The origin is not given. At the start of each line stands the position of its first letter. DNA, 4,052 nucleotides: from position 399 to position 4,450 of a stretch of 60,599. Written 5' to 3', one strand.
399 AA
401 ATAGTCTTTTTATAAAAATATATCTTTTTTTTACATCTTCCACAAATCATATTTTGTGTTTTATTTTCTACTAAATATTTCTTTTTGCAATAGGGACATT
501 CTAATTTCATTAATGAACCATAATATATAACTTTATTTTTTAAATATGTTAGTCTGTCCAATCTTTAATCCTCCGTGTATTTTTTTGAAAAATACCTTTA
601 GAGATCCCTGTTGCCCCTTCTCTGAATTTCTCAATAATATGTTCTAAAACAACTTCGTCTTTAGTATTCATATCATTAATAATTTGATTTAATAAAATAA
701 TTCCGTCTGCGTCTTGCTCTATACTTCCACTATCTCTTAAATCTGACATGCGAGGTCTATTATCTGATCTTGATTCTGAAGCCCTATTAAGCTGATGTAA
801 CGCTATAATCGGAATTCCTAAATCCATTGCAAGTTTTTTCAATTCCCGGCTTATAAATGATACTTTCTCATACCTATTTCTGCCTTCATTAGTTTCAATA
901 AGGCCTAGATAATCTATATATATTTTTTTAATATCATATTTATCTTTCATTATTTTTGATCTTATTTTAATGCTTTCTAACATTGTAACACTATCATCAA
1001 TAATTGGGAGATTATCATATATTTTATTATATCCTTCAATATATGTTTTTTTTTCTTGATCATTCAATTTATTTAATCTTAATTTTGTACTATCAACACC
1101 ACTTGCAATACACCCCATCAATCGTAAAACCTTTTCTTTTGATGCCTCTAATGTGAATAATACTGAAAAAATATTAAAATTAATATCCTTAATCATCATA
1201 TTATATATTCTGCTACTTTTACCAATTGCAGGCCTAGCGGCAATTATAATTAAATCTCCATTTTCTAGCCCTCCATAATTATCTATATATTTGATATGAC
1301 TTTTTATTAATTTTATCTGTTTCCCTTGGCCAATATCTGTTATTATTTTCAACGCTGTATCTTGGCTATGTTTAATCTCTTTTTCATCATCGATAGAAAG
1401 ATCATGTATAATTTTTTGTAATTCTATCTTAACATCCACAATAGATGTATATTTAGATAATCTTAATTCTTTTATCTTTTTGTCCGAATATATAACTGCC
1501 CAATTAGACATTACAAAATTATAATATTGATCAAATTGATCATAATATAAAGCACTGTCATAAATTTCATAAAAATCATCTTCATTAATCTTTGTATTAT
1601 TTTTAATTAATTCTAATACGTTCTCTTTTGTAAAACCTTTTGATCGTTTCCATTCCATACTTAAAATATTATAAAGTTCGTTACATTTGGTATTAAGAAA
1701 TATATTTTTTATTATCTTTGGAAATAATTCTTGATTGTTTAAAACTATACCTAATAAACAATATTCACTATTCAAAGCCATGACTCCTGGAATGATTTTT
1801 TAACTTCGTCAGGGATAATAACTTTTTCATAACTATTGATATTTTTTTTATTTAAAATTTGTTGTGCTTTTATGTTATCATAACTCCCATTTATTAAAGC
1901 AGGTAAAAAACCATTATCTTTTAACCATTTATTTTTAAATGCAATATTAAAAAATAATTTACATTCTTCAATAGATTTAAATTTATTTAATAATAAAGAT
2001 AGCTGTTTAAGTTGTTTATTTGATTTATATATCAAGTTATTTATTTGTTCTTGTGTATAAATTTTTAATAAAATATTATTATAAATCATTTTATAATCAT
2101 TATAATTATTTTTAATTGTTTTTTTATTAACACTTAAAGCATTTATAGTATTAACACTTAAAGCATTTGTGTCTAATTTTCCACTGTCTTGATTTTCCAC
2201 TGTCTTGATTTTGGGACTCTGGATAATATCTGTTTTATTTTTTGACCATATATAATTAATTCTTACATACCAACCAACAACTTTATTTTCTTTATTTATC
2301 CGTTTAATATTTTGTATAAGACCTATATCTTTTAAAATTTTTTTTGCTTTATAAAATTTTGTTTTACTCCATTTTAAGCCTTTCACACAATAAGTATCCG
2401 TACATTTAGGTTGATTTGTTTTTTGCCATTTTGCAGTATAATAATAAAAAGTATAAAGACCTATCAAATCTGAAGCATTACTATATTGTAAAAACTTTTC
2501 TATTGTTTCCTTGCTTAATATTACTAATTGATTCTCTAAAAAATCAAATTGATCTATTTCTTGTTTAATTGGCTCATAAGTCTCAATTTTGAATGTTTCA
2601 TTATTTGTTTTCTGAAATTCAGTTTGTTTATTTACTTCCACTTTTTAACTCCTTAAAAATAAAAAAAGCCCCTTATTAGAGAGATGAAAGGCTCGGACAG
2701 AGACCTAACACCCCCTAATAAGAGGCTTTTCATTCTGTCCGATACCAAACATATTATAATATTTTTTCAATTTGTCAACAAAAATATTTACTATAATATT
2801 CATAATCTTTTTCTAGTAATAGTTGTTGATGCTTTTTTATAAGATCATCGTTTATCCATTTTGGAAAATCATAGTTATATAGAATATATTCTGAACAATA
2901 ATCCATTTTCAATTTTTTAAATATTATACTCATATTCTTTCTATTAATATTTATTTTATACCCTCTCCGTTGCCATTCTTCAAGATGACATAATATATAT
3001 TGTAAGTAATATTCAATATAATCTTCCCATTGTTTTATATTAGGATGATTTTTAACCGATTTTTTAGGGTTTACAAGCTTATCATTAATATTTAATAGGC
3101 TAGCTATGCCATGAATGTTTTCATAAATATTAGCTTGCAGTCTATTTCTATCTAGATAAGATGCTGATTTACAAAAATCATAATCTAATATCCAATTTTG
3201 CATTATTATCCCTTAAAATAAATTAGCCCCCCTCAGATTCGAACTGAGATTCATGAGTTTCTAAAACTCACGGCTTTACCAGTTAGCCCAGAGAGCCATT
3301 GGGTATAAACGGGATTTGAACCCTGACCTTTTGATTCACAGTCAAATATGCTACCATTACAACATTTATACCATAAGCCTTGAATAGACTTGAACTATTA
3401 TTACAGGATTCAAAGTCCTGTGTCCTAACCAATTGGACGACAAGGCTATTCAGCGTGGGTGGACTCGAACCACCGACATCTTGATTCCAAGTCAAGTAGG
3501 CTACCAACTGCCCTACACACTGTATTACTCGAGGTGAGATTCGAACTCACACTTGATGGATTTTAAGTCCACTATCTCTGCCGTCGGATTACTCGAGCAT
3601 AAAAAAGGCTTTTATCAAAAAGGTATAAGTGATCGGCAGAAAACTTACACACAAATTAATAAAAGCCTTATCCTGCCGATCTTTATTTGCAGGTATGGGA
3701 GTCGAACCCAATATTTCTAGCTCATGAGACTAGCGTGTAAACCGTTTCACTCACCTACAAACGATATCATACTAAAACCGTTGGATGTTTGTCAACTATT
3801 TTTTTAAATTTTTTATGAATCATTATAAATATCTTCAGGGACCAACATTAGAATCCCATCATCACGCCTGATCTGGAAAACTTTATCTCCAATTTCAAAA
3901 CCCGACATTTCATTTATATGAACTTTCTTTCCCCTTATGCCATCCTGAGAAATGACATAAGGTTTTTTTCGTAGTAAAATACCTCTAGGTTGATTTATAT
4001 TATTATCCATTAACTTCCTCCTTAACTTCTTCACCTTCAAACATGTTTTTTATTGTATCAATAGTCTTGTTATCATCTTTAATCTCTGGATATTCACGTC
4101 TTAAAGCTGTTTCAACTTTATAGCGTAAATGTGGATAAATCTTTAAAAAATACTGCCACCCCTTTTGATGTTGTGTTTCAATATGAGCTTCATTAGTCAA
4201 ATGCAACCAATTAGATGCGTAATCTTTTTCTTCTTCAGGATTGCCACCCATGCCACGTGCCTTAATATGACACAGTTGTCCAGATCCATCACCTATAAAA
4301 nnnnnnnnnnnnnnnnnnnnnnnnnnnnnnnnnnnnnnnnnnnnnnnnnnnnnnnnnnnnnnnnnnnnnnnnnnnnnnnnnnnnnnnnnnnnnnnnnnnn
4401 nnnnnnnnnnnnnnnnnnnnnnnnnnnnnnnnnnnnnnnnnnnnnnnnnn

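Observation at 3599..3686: Family copy 2 sits inside the tRNA array, between the CAU tRNA and the other five tRNAs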

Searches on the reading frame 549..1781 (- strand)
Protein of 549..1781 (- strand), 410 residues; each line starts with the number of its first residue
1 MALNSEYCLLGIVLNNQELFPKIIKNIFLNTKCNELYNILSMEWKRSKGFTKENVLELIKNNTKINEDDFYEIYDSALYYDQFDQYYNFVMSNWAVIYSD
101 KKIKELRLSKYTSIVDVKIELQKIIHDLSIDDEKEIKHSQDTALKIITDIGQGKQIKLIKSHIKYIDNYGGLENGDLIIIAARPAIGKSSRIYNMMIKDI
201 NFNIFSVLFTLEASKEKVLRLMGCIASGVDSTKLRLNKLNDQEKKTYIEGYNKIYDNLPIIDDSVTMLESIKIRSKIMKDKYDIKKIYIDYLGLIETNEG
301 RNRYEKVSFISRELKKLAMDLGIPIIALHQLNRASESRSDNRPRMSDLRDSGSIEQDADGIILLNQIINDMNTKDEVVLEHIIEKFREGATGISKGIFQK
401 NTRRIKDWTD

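Call 23: search_protein_families(library=pfam, proteins=[window:549-1781:-], max_evalue=0.01)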
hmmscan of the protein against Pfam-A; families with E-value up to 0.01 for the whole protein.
window:549-1781:- (410 aa): 1 family
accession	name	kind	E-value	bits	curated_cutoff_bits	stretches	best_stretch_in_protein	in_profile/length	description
PF03796.21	DnaB_C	-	2.6e-58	197.9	27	1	161-406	4-254/255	DnaB-like helicase C terminal domain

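Call 24: search_protein_families(library=phrogs, proteins=[window:549-1781:-], max_evalue=0.001)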
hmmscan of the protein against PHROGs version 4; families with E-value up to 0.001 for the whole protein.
window:549-1781:- (410 aa): 4 families
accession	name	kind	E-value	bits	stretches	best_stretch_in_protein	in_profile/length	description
phrog_19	-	DNA, RNA and nucleotide metabolism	3.6e-52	179.1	1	1-407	159-580/621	DnaB-like replicative helicase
phrog_243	-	DNA, RNA and nucleotide metabolism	2e-29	103.4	1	164-389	23-244/273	DnaB-like replicative helicase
phrog_11530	-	unknown function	1.9e-28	100.6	1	257-394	5-144/184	-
phrog_239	-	DNA, RNA and nucleotide metabolism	3.7e-18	66.8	1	170-404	353-595/801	DNA primase/helicase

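Call 25: find_related_loci(query=window:549-1781:-, collection=viral_contigs, flank=8000)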
Query window:549-1781:- (410 aa) in viral_contigs; peptide patterns used: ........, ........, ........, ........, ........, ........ (x = any residue, [..] = any of these).
8 stretches matched a pattern; 2 encode a relative of the query (tblastn E <= 1e-3); 2 distinct loci.
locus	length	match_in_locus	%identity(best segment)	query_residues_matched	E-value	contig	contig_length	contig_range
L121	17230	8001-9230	100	1-410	0e+0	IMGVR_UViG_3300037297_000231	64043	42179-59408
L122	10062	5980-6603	35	157-364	7e-27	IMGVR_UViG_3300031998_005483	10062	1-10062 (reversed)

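Call 39: find_related_loci(query=window:549-1781:-, collection=metagenome_contigs, flank=10000)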
Query window:549-1781:- (410 aa) in metagenome_contigs; peptide patterns used: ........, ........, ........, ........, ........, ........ (x = any residue, [..] = any of these).
143 stretches matched a pattern, but none encodes a relative of the query by tblastn (E <= 1e-3).

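Call 40: find_homologous_proteins(query=window:549-1781:-, max_evalue=1e-30)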
Query window:549-1781:- (410 aa): 1585 proteins with E <= 1e-30 among 8000 candidates; the best 120 are listed.
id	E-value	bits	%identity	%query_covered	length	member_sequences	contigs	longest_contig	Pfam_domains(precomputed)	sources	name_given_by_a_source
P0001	4.0e-261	883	100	100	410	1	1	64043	PF03796.22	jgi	jgi:replicative DNA helicase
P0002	1.3e-259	879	100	100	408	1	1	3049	PF03796.22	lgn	-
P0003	6.1e-130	452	54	99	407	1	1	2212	PF03796.22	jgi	-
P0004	4.1e-127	442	55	99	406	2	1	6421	PF06745.20,PF03796.22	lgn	-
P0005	6.2e-127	442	54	100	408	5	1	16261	PF06745.20,PF03796.22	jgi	jgi:replicative DNA helicase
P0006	1.5e-121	424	52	99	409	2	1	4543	PF03796.22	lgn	-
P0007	3.7e-114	400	48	100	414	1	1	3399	PF03796.22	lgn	-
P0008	8.4e-78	280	52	65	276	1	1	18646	PF03796.22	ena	-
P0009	2.3e-67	246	39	100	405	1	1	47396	PF03796.22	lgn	-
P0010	3.2e-67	245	38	98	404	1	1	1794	PF06745.20,PF03796.22,PF13481.13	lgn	-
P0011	4.6e-43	166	37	71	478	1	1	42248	PF03796.22,PF20307.5,PF00772.27,PF13481.13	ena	-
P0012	1.0e-39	155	38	58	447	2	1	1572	PF06745.20,PF03796.22,PF00772.27,PF13481.13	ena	-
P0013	3.3e-39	153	36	58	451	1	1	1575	PF06745.20,PF03796.22,PF00772.27,PF13481.13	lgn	-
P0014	4.4e-39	153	41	58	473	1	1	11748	PF03796.22,PF00772.27,PF13481.13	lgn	-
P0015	1.3e-38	151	35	68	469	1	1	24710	PF03796.22,PF00772.27,PF13481.13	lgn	-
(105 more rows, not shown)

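Call 41: find_encoding_contigs(protein=P0005, flank=10000, max_places=3)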
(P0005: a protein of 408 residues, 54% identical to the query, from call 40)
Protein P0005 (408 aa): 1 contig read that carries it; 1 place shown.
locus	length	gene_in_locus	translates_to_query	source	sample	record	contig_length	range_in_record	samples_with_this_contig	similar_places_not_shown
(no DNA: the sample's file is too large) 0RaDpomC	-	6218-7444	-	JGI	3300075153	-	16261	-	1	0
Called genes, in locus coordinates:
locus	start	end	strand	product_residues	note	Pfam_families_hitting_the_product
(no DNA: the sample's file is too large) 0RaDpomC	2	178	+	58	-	?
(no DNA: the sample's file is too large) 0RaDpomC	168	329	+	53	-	-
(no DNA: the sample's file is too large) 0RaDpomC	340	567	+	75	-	-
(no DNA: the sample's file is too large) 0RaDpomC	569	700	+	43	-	-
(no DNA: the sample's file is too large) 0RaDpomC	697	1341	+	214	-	-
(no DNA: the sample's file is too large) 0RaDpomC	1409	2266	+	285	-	-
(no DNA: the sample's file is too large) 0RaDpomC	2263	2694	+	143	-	-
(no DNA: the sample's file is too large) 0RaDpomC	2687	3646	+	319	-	-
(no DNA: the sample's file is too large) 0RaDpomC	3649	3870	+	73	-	-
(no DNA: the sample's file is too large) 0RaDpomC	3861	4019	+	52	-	-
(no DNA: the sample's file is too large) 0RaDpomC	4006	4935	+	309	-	-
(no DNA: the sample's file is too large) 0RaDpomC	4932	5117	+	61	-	-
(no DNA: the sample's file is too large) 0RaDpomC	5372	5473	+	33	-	-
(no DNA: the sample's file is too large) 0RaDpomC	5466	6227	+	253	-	-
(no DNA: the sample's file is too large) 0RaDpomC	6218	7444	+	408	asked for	PF03796:DnaB_C, PF06745:ATPase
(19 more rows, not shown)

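Call 42: find_encoding_contigs(protein=P0008, flank=10000, max_places=3)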
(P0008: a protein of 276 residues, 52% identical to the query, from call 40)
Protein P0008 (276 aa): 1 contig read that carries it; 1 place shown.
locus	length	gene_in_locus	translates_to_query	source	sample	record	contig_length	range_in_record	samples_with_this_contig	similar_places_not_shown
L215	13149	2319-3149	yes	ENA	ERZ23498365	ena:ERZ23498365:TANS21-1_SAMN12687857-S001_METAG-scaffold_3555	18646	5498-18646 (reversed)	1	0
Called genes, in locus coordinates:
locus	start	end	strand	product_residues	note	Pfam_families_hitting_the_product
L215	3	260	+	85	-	?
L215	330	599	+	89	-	-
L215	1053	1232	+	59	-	-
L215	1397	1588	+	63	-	PF01844:HNH, PF14279:HNH_5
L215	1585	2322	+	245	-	-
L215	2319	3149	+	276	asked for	PF03796:DnaB_C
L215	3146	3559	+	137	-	PF03796:DnaB_C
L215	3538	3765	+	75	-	-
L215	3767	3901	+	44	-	-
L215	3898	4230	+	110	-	PF08774:VRR_NUC (weak)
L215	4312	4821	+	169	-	-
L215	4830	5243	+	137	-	-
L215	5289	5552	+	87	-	-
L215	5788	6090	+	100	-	-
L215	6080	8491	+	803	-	PF04466:Terminase_3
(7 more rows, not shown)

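Call 43: find_encoding_contigs(protein=P0009, flank=10000, max_places=3)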
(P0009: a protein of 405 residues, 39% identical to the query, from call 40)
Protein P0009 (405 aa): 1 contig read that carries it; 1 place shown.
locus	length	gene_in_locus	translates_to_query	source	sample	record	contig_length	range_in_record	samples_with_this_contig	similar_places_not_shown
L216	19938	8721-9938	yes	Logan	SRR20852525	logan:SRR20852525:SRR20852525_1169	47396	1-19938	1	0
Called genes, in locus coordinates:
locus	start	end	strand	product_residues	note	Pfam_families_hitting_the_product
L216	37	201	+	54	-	-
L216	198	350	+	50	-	-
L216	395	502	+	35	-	-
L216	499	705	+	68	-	-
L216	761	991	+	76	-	-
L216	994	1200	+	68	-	-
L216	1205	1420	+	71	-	-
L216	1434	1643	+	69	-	-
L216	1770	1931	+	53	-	-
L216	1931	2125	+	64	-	-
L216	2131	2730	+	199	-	-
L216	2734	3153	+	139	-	-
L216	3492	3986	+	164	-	-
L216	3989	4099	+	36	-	-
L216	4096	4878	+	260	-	PF12684:DUF3799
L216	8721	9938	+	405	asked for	PF03796:DnaB_C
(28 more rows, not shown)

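Call 48: find_encoding_contigs(protein=P0004, flank=10000, max_places=2)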
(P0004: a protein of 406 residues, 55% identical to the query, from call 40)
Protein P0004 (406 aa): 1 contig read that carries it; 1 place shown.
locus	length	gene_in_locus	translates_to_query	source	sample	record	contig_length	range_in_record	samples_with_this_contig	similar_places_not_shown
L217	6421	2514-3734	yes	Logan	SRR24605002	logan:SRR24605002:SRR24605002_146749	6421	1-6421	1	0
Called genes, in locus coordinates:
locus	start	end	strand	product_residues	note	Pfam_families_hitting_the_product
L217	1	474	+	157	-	?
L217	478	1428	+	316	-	-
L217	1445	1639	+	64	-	-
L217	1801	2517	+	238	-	PF09681:Phage_rep_org_N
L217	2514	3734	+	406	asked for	PF03796:DnaB_C, PF06745:ATPase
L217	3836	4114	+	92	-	-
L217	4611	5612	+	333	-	PF25705:Gad1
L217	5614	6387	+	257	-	PF07505:DUF5131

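Call 49: find_encoding_contigs(protein=P0006, flank=10000, max_places=2)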
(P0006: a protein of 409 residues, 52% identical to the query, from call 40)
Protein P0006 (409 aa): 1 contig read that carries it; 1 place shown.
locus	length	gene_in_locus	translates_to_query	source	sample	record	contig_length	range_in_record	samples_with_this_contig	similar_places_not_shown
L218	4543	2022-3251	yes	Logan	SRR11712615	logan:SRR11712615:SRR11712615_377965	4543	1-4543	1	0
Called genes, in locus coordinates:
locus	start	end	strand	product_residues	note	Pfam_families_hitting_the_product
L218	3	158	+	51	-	?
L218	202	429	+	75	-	-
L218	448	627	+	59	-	-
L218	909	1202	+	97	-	-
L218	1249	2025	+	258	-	PF09681:Phage_rep_org_N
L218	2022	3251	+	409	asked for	PF03796:DnaB_C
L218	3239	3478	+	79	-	-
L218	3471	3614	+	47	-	-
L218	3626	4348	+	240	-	PF07505:DUF5131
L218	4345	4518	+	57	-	-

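Call 50: find_encoding_contigs(protein=P0007, flank=10000, max_places=2)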
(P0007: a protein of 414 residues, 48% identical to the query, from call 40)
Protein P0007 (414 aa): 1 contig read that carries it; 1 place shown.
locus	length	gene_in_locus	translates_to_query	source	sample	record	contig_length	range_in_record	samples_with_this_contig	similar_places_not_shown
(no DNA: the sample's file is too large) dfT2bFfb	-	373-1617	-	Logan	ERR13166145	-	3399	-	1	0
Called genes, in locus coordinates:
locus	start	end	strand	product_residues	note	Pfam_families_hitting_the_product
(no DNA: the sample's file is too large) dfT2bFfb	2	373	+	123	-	?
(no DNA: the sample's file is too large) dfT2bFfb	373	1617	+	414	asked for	PF03796:DnaB_C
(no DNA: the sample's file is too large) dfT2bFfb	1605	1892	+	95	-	-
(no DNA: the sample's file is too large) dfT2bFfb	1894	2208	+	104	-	PF27050:Phage_P22_Y8K6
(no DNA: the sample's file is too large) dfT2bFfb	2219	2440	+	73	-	-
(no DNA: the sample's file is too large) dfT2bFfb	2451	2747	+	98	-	-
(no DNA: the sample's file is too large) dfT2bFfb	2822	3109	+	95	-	-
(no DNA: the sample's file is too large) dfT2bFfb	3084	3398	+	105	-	?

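Call 53: find_related_loci(query=A3, collection=viral_contigs, flank=6000)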
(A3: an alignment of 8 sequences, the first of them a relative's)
Query A3 (410 aa) in viral_contigs; peptide patterns used: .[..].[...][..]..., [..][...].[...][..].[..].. (x = any residue, [..] = any of these).
600 stretches matched a pattern (row limit reached: there are more); 584 encode a relative of the query (tblastn E <= 1e-3); the best 80 are kept; 80 distinct loci.
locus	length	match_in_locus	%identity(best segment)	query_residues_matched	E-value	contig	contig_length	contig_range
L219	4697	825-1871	30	57-394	2e-39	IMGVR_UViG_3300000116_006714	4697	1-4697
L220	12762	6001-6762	37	159-407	3e-39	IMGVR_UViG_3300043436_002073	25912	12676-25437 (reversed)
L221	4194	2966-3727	36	159-407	4e-39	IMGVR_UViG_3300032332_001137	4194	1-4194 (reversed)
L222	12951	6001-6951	36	83-393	5e-39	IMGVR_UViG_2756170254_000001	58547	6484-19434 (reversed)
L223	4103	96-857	36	159-407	9e-39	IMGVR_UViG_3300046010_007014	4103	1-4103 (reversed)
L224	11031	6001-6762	36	159-407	2e-38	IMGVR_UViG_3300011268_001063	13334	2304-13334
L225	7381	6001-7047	30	57-394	2e-38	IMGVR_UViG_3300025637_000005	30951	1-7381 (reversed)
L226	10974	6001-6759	37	159-407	5e-38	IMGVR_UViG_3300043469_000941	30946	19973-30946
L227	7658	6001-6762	36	159-407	5e-38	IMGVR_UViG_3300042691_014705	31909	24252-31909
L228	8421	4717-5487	36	159-410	5e-38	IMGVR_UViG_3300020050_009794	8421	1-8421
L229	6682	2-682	41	177-402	9e-38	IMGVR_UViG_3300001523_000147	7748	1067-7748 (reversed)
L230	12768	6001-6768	37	156-407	7e-38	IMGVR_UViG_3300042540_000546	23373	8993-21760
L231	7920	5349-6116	36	156-407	1e-37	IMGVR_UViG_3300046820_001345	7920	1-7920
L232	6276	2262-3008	36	159-402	2e-37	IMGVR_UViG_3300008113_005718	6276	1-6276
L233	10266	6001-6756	38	159-400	3e-37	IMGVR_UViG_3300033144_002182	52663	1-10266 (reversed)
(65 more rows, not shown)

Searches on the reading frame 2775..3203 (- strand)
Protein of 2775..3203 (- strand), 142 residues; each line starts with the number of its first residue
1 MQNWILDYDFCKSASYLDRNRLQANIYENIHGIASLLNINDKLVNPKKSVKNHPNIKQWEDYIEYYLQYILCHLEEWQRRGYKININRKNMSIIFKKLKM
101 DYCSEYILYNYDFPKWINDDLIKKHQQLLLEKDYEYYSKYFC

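Call 23: search_protein_families(library=pfam, proteins=[window:2775-3203:-], max_evalue=0.01)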
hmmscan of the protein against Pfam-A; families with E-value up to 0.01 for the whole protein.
window:2775-3203:- (142 aa): 1 family
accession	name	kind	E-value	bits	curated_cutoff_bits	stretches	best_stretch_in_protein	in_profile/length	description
PF03013.19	Pyr_excise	-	1.9e-15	57.4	23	1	1-88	1-79/81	Pyrimidine dimer DNA glycosylase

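Call 24: search_protein_families(library=phrogs, proteins=[window:2775-3203:-], max_evalue=0.001)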
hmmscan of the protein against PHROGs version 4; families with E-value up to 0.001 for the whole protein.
window:2775-3203:- (142 aa): 1 family
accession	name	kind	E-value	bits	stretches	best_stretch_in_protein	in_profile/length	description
phrog_36162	-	unknown function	9.3e-06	27.1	1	14-125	5-115/115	-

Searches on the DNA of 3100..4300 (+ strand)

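Call 7: search_dna_similar(query=window:3100-4300:+, collection=phages, mode=distant, max_rows=30)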
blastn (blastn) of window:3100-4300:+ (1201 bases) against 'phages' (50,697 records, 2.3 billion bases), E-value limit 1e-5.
Records with a match: 98; places in all: 100; records where one place covers at least 80% of the query: 0.
Best place of each record, by identity: 80-90% 43; 60-80% 55.
By first word of the organism name: Pseudomonas 49; Lactobacillus 19; Bacillus 15; Vibrio 7; Acinetobacter 5; Prochlorococcus 2; Levilactobacillus 1.
By host as written in the record: Pseudomonas aeruginosa 25; Lactobacillus plantarum 10; Pseudomonas aeruginosa PAO1 8; - 5; Bacillus anthracis 4; Lactobacillus brevis 4; Acinetobacter johnsonii 4; Bacillus cereus VKM B-370 2; and 25 more.
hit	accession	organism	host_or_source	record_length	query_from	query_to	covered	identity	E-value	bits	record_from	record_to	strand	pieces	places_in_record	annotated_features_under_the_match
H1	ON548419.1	Bacillus phage vB_BanS-Thrax3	Bacillus anthracis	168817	363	508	12%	79.5%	4e-26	125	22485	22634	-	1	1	tRNA-Leu | tRNA-Pro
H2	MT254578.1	Bacillus phage Izhevsk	Bacillus cereus VKM B-370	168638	363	507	12%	78.0%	7e-23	114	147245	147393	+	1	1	tRNA-OTHER | tRNA-Pro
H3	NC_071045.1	Bacillus phage Izhevsk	Bacillus cereus VKM B-370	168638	363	507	12%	78.0%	7e-23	114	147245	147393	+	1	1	tRNA-OTHER | tRNA-Pro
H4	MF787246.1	Lactobacillus phage LpeD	Lactobacillus pentosus KLDS1.0413; ...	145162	421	502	7%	80.7%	6e-11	75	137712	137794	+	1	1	none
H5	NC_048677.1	Lactobacillus phage LpeD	Lactobacillus pentosus KLDS1.0413; ...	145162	421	502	7%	80.7%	6e-11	75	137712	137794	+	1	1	none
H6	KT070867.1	Bacillus phage PBC2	Bacillus cereus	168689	433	506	6%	83.8%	1e-12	81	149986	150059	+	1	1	tRNA-Leu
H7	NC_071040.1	Bacillus phage PBC2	Bacillus cereus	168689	433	506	6%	83.8%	1e-12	81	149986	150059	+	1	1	tRNA-Leu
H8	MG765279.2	Lactobacillus phage Semele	Lactobacillus plantarum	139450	434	500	6%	89.6%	3e-15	91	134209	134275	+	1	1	tRNA-Leu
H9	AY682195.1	Lactobacillus phage LP65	-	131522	434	500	6%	89.6%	3e-15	91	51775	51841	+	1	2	tRNA-Leu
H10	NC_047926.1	Lactobacillus phage Semele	Lactobacillus plantarum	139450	434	500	6%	89.6%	3e-15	91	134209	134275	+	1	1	tRNA-Leu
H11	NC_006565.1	Lactobacillus phage LP65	Lactobacillus plantarum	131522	434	500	6%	89.6%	3e-15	91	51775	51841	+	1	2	tRNA-Leu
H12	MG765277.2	Lactobacillus phage Bacchae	Lactobacillus plantarum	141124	434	502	6%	85.7%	5e-12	79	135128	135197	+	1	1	tRNA-Leu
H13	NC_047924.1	Lactobacillus phage Bacchae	Lactobacillus plantarum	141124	434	502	6%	85.7%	5e-12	79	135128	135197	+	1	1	tRNA-Leu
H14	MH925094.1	Vibrio phage VspSw_1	Vibrio sp.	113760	351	423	6%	79.7%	4e-7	64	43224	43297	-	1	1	none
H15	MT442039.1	Vibrio phage vB_ValS_X1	Vibrio alginolyticus NBRC 15630 = ATCC ...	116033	351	423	6%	79.7%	4e-7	64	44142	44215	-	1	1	tRNA-Pro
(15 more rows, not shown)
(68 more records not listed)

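Call 17: search_rna_families(source=window, start=3560, end=3720, threshold=evalue, max_evalue=10)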
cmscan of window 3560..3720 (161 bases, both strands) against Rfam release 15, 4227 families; matches with E-value up to 10: 9.
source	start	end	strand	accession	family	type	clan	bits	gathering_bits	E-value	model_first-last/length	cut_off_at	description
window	3605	3669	-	RF03638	mir-1537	Gene; miRNA;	-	19.7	63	0.088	1-61/61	no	mir-1537 microRNA precursor family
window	3600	3677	-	RF03640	mir-3747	Gene; miRNA;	-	17.6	63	0.32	1-67/67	no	mir-3747 microRNA precursor family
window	3613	3663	-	RF02294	TtnuCD18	Gene; snRNA; snoRNA; CD-box;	-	15.4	55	9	1-58/58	no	Tetrahymena snoRNA TtnuCD18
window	3604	3668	-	RF03566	mir-4875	Gene; miRNA;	-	14.8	90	2.1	1-73/73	no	mir-4875 microRNA precursor family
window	3594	3679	-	RF03923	mir-964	Gene; miRNA;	-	14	100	3.9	1-90/90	no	mir-964 microRNA precursor family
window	3631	3681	-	RF03573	mir-1954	Gene; miRNA;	-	13.9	99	2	1-82/82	no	mir-1954 microRNA precursor family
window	3631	3681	-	RF00358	snoZ101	Gene; snRNA; snoRNA; CD-box;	CL00057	13.8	44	8.2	1-96/96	no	Small nucleolar RNA Z101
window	3667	3686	-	RF01905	HOTAIR_2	Gene; lncRNA;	-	11.1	60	1.6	50-69/69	no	HOTAIR conserved region 2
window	3620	3720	-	RF02650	CncR1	Gene; sRNA;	-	9.3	76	5.3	103-213/213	5'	Cag non-coding RNA1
